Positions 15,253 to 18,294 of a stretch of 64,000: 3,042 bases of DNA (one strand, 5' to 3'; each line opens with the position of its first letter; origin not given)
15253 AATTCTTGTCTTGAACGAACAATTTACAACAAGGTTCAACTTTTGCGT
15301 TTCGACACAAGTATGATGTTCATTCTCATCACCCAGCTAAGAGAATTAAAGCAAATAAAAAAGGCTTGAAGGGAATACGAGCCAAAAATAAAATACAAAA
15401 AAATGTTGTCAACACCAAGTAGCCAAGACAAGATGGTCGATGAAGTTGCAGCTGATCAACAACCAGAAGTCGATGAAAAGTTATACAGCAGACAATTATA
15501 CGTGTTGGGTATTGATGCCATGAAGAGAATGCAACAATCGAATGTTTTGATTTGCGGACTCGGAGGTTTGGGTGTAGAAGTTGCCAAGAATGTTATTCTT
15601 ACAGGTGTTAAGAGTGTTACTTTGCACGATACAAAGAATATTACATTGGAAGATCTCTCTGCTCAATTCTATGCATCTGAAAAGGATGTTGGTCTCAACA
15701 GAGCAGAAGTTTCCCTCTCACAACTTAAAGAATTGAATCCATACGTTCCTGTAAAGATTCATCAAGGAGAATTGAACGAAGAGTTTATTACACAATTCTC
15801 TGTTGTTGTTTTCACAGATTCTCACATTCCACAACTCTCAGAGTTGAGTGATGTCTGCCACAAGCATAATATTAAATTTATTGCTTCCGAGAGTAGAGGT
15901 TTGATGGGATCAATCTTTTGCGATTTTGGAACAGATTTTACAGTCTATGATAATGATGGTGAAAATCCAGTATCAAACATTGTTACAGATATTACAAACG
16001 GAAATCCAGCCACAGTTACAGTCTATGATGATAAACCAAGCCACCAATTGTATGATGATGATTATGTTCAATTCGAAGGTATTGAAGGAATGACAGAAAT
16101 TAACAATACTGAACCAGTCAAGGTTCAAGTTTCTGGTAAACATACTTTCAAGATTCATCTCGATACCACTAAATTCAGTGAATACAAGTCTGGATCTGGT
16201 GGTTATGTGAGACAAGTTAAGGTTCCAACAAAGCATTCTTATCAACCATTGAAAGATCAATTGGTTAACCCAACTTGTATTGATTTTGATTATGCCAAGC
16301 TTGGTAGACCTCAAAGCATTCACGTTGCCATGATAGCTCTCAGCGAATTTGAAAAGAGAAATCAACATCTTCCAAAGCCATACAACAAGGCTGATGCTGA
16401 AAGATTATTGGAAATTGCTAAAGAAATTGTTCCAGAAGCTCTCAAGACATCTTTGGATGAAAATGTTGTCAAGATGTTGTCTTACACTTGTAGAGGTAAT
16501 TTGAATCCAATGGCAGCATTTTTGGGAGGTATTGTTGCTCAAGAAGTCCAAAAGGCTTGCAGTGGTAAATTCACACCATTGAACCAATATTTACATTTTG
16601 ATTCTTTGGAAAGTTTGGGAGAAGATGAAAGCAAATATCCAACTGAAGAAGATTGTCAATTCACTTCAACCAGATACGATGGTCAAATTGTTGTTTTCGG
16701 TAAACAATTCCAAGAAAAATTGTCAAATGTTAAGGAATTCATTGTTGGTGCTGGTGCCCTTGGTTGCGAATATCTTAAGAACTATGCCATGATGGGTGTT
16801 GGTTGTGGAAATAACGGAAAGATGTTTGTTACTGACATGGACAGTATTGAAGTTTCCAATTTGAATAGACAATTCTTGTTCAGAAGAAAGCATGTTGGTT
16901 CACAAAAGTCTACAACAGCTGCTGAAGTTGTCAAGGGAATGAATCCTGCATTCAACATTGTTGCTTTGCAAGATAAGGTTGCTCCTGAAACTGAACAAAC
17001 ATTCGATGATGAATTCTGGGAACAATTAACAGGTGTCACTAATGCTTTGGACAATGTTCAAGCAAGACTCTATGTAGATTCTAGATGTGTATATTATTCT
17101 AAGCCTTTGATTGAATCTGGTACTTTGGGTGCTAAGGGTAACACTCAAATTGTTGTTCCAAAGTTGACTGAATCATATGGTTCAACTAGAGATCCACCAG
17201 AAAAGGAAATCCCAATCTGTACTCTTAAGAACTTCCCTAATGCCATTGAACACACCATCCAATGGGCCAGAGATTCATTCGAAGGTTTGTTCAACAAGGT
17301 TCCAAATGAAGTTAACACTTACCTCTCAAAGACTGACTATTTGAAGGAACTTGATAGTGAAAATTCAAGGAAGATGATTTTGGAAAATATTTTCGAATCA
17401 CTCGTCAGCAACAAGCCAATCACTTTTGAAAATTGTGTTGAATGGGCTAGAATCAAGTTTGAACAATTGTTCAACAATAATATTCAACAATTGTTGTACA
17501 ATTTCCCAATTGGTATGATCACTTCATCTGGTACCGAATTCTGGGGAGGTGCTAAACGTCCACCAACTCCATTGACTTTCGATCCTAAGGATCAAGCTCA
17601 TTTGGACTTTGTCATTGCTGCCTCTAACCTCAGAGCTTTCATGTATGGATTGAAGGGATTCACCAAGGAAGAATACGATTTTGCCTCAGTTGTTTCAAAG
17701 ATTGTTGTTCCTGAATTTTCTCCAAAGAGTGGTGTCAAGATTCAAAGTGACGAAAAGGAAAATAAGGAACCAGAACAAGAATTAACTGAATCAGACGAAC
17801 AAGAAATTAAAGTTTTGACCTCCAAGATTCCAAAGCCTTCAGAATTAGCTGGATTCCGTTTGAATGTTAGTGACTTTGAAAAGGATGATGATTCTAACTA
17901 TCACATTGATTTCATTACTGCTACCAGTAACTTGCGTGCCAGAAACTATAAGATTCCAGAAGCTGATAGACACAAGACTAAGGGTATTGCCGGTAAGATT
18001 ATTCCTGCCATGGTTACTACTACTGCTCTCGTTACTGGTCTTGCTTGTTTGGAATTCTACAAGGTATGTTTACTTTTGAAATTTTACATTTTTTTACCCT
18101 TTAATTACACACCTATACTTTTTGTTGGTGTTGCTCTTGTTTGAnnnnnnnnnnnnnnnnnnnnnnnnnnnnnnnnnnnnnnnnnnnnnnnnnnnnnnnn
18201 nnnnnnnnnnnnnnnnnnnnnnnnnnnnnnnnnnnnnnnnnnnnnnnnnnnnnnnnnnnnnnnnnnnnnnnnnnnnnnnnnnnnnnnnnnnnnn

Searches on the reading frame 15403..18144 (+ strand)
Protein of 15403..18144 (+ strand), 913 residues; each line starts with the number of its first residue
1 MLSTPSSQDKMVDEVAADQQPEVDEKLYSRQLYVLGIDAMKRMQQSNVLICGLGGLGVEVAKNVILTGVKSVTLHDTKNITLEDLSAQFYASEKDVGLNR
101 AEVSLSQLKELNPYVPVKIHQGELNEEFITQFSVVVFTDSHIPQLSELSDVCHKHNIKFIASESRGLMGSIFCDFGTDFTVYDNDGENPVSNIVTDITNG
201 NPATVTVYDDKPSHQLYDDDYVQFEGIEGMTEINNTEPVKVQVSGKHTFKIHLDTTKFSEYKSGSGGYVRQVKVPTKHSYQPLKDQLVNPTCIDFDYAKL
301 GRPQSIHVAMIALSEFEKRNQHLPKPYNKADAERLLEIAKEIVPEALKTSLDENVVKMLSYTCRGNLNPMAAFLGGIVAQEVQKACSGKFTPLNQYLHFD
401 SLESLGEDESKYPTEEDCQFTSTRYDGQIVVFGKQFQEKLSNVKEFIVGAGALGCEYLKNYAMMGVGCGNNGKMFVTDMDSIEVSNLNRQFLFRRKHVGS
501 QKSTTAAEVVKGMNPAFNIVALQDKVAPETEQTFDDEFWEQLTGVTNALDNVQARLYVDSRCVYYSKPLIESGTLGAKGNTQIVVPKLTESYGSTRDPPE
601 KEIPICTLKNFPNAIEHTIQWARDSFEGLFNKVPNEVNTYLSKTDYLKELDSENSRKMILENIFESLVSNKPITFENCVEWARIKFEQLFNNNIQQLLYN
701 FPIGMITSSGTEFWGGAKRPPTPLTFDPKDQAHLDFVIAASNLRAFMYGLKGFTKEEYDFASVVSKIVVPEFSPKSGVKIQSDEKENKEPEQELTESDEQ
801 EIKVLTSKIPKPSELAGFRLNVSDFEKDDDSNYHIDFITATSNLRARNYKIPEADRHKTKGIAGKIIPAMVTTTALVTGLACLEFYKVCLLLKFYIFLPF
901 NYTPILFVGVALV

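Call 25: find_homologous_proteins(query=window:15403-18144:+, max_evalue=1e-50)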
Query window:15403-18144:+ (913 aa): 5958 proteins with E <= 1e-50 among 8000 candidates; the best 120 are listed.
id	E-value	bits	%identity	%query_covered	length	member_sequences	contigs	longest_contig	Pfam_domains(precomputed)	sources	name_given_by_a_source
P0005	0.0e+0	1695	80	98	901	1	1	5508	PF16191.11,PF10585.15,PF00899.28,PF16190.12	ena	-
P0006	0.0e+0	1694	81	97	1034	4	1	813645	PF16191.11,PF10585.15,PF09358.16,PF00899.28,PF16190.12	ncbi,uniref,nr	ncbi:hypothetical protein C9374_011423 [Naegleria lovaniensis]|uniref:E1 ubiquitin-activating enzyme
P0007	0.0e+0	1507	74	97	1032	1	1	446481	PF16191.11,PF10585.15,PF09358.16,PF00899.28,PF16190.12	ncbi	ncbi:hypothetical protein ABK040_009758 [Willaertia magna]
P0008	0.0e+0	1442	72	95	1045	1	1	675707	PF16191.11,PF10585.15,PF09358.16,PF00899.28,PF16190.12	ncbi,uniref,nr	ncbi:hypothetical protein C9374_003221 [Naegleria lovaniensis]|uniref:E1 ubiquitin-activating enzyme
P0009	0.0e+0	1441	69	99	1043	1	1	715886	PF16191.11,PF10585.15,PF09358.16,PF00899.28,PF16190.12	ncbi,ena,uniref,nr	ncbi:hypothetical protein FDP41_002897 [Naegleria fowleri]|uniref:E1 ubiquitin-activating enzyme n=1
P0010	0.0e+0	1330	65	96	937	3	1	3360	PF16191.11,PF10585.15,PF00899.28,PF16190.12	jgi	jgi:ubiquitin-activating enzyme E1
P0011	0.0e+0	1313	64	97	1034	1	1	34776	PF16191.11,PF10585.15,PF09358.16,PF00899.28,PF16190.12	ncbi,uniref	ncbi:ubiquitin-activating enzyme E1 [Acrasis kona]|uniref:E1 ubiquitin-activating enzyme n=1 Tax=Acr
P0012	0.0e+0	1283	64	95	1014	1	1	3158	PF16191.11,PF10585.15,PF09358.16,PF00899.28,PF16190.12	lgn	-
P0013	0.0e+0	1282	65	95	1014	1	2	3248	PF16191.11,PF10585.15,PF09358.16,PF00899.28,PF16190.12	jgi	jgi:ubiquitin-activating enzyme E1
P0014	0.0e+0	1227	65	88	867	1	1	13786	PF16191.11,PF10585.15,PF00899.28,PF16190.12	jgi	jgi:ubiquitin-activating enzyme E1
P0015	0.0e+0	1153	64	85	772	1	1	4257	PF16191.11,PF10585.15,PF00899.28,PF16190.12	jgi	jgi:ubiquitin-activating enzyme E1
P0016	0.0e+0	1152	59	95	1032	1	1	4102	PF16191.11,PF10585.15,PF09358.16,PF00899.28,PF16190.12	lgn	-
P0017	0.0e+0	1122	60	95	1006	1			PF16191.11,PF10585.15,PF09358.16,PF00899.28,PF16190.12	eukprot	eukprot:gene11921-5326_t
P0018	0.0e+0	1082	56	95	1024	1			PF16191.11,PF10585.15,PF09358.16,PF00899.28,PF16190.12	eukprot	eukprot:CAMPEP_0117451102 /NCGR_PEP_ID=MMETSP0759-20121206/8824_1 /TAXON_ID=63605 /ORGANISM="Percolo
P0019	0.0e+0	1055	55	95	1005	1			PF16191.11,PF10585.15,PF09358.16,PF00899.28,PF16190.12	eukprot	eukprot:GEZU01002038.1.p1 GENE.GEZU01002038.1~~GEZU01002038.1.p1 ORF type:complete len:1006 (+),scor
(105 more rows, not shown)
